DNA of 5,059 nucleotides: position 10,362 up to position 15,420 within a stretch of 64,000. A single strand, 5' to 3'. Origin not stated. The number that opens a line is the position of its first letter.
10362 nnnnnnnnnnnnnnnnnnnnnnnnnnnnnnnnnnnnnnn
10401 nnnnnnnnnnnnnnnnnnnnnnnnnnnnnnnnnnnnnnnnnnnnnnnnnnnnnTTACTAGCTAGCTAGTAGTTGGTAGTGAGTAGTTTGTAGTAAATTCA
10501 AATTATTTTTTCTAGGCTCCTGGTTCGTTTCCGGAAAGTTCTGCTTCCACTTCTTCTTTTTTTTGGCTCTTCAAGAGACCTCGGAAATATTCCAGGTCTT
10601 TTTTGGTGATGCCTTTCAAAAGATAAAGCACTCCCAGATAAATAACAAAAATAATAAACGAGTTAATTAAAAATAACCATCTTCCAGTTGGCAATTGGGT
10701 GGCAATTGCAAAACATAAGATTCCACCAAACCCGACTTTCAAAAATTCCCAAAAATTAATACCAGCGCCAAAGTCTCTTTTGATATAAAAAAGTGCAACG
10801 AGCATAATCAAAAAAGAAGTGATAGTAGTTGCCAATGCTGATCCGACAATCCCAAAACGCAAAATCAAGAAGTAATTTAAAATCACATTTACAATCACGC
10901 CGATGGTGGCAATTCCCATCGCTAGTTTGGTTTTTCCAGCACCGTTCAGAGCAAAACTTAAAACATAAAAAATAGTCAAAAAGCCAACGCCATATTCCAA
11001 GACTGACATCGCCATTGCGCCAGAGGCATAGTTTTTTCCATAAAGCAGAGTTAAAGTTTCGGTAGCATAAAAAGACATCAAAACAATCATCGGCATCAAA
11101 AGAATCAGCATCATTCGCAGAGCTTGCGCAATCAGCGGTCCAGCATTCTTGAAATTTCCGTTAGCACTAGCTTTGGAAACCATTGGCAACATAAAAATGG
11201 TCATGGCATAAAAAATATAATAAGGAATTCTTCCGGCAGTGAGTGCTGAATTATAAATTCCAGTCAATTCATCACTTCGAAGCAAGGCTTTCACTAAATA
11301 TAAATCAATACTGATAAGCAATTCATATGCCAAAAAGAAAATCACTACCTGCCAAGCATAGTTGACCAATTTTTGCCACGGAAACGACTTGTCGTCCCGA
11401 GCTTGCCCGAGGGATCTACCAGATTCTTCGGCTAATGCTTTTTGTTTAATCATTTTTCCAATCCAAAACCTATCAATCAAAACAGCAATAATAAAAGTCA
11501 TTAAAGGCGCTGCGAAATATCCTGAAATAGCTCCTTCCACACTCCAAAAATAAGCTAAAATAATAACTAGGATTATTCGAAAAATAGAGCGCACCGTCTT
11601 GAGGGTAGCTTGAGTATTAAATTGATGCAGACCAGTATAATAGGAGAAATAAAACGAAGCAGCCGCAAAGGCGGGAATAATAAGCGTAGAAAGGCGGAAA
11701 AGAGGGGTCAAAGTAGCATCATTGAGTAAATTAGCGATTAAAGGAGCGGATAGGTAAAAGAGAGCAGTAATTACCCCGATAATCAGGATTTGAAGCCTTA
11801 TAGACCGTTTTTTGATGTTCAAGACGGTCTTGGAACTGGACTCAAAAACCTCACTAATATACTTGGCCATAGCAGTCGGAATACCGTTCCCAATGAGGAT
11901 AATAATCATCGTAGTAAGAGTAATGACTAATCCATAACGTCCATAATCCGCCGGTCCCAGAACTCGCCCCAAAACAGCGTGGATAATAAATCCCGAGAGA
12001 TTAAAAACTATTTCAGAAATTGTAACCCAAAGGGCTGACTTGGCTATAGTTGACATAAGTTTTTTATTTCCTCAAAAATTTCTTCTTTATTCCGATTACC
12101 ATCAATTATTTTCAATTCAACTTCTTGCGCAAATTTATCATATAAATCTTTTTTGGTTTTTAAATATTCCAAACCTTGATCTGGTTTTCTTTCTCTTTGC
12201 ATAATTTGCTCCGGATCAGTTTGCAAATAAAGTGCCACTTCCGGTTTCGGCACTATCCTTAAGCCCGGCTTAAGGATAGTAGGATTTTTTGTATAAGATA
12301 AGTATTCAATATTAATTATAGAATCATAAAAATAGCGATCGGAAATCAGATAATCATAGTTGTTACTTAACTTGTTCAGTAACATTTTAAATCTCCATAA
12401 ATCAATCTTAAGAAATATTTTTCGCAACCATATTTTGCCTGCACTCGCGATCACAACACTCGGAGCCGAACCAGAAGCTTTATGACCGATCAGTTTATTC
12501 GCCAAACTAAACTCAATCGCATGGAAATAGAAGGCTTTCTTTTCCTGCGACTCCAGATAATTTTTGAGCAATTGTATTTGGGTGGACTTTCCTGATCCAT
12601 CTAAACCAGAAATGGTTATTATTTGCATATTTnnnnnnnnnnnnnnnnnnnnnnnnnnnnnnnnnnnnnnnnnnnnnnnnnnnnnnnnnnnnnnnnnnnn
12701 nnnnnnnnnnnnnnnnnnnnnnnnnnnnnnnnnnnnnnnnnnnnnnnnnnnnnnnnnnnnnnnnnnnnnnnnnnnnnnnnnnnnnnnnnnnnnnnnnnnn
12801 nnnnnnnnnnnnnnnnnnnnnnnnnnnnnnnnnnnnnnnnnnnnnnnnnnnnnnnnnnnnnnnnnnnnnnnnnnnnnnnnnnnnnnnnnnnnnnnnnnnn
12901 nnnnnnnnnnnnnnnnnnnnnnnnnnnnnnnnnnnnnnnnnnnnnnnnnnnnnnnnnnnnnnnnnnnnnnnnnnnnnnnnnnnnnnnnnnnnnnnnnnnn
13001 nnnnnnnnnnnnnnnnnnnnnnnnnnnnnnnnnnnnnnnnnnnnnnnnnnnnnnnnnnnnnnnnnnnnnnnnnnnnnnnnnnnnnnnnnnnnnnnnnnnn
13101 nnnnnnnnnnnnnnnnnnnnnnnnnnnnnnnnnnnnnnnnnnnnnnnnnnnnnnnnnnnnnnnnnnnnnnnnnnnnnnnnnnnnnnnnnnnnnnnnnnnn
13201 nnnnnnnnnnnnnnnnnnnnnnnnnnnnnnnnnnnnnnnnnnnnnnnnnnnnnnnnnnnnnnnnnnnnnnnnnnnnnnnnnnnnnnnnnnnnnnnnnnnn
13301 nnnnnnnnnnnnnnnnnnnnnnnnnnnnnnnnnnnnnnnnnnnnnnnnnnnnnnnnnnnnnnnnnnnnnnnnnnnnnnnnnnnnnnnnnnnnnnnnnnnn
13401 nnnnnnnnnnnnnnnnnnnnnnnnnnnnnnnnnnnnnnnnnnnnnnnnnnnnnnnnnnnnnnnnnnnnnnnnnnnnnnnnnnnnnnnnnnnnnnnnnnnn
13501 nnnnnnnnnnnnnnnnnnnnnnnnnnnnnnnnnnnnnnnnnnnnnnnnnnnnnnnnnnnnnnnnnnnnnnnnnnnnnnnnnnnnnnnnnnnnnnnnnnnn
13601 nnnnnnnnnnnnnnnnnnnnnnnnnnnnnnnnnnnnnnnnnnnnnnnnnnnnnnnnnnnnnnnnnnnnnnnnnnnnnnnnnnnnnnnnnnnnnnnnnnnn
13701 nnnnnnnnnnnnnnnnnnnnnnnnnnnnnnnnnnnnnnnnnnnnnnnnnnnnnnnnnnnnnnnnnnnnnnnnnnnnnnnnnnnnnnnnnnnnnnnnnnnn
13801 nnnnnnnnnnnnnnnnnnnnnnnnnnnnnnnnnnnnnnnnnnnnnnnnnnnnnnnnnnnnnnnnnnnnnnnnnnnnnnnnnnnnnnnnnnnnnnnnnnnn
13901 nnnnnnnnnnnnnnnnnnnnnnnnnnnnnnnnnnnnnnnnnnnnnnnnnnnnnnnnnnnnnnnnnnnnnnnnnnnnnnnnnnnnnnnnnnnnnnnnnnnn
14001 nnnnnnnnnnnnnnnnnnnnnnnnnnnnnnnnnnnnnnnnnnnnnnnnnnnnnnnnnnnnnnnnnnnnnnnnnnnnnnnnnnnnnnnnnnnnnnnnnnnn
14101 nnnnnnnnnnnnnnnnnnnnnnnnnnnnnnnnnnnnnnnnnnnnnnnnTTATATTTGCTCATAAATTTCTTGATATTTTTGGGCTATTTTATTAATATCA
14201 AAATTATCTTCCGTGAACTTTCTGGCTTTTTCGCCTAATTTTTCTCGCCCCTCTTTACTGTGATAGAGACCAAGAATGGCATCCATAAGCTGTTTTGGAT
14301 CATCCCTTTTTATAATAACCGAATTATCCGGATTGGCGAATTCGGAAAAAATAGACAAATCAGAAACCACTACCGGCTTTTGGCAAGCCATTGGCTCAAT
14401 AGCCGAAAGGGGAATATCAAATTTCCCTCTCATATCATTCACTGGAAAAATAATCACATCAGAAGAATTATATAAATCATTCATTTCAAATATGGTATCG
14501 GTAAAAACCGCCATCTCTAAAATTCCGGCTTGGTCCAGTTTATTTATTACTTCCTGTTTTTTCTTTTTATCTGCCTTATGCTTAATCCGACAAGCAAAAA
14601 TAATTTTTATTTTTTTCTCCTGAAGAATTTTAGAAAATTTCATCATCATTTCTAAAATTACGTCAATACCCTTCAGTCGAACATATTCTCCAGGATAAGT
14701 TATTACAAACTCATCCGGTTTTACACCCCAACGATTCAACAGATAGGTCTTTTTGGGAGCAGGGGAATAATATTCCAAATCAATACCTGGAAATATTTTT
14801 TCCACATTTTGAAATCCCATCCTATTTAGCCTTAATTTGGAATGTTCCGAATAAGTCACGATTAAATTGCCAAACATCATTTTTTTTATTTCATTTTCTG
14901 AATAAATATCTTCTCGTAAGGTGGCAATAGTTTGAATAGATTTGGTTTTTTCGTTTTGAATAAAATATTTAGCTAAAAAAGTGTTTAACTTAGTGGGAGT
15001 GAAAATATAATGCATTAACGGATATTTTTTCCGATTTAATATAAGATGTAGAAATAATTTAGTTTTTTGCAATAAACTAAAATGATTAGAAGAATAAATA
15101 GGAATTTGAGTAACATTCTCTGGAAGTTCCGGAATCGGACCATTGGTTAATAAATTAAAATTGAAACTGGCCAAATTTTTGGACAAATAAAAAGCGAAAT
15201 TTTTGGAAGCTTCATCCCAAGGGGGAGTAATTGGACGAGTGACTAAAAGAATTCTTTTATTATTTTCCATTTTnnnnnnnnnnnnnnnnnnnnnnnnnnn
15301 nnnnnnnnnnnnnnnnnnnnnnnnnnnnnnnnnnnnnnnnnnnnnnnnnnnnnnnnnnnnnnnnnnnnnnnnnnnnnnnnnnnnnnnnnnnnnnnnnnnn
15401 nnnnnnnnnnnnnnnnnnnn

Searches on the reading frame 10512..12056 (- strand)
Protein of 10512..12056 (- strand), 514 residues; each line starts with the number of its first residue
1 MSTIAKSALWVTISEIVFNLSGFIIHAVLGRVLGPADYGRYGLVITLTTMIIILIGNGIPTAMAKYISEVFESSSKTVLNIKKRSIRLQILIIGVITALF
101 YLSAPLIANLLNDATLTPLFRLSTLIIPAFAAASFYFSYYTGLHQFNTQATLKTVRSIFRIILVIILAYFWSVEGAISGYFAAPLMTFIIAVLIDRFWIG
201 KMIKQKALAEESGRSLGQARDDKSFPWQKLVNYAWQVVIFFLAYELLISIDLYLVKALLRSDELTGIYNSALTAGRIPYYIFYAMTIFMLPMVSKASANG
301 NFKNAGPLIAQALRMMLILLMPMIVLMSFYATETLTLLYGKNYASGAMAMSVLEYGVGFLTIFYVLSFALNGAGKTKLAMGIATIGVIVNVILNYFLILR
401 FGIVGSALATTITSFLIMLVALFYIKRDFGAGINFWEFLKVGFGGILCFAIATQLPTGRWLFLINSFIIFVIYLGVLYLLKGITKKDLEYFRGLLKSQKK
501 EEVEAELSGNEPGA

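Call 42: search_protein_families(library=pfam, proteins=[window:10512-12056:-], max_evalue=0.0001)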
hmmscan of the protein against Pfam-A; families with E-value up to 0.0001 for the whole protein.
window:10512-12056:- (514 aa): 4 families
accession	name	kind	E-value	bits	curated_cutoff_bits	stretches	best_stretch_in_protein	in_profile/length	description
PF01943.22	Polysacc_synt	-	6.1e-26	91.9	28.2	1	5-295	2-272/274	Polysaccharide biosynthesis protein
PF13440.11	Polysacc_synt_3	-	4.1e-10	39.8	23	2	28-190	1-156/293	Polysaccharide biosynthesis protein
PF03023.19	MurJ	-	2.6e-08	33.4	27.4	1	77-467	51-436/451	Lipid II flippase MurJ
PF01554.23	MatE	-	1.4e-07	31.7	24.9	1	250-396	15-161/161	MatE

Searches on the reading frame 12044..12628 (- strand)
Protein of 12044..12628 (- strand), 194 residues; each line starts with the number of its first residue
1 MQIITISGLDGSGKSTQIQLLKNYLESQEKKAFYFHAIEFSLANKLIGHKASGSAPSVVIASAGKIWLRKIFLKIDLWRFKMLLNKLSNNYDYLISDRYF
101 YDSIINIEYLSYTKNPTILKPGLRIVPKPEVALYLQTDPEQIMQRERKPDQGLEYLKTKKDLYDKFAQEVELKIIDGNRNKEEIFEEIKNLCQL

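Call 42: search_protein_families(library=pfam, proteins=[window:12044-12628:-], max_evalue=0.0001)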
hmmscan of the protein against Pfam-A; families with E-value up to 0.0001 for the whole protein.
window:12044-12628:- (194 aa): 2 families
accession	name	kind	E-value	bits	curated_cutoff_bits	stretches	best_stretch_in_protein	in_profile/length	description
PF02223.23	Thymidylate_kin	-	3.5e-13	50.1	27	1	6-188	1-185/185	Thymidylate kinase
PF01712.25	dNK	-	2.3e-05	24.7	27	0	124-192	118-202/203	Deoxynucleoside kinase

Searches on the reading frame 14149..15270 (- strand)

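Call 43: search_protein_families(library=pfam, proteins=[window:14149-15270:-], max_evalue=0.0001)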
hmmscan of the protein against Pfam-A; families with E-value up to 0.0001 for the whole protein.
window:14149-15270:- (373 aa): 3 families
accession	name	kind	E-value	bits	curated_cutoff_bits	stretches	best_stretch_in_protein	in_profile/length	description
PF00534.26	Glycos_transf_1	-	7e-18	65.2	26.4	1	181-351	9-171/172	Glycosyl transferases group 1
PF13692.12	Glyco_trans_1_4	-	9.2e-15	55.6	27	1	188-337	2-141/142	Glycosyl transferases group 1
PF13524.12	Glyco_trans_1_2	-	1.6e-05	25.3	25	1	262-366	39-142/144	Glycosyl transferase-like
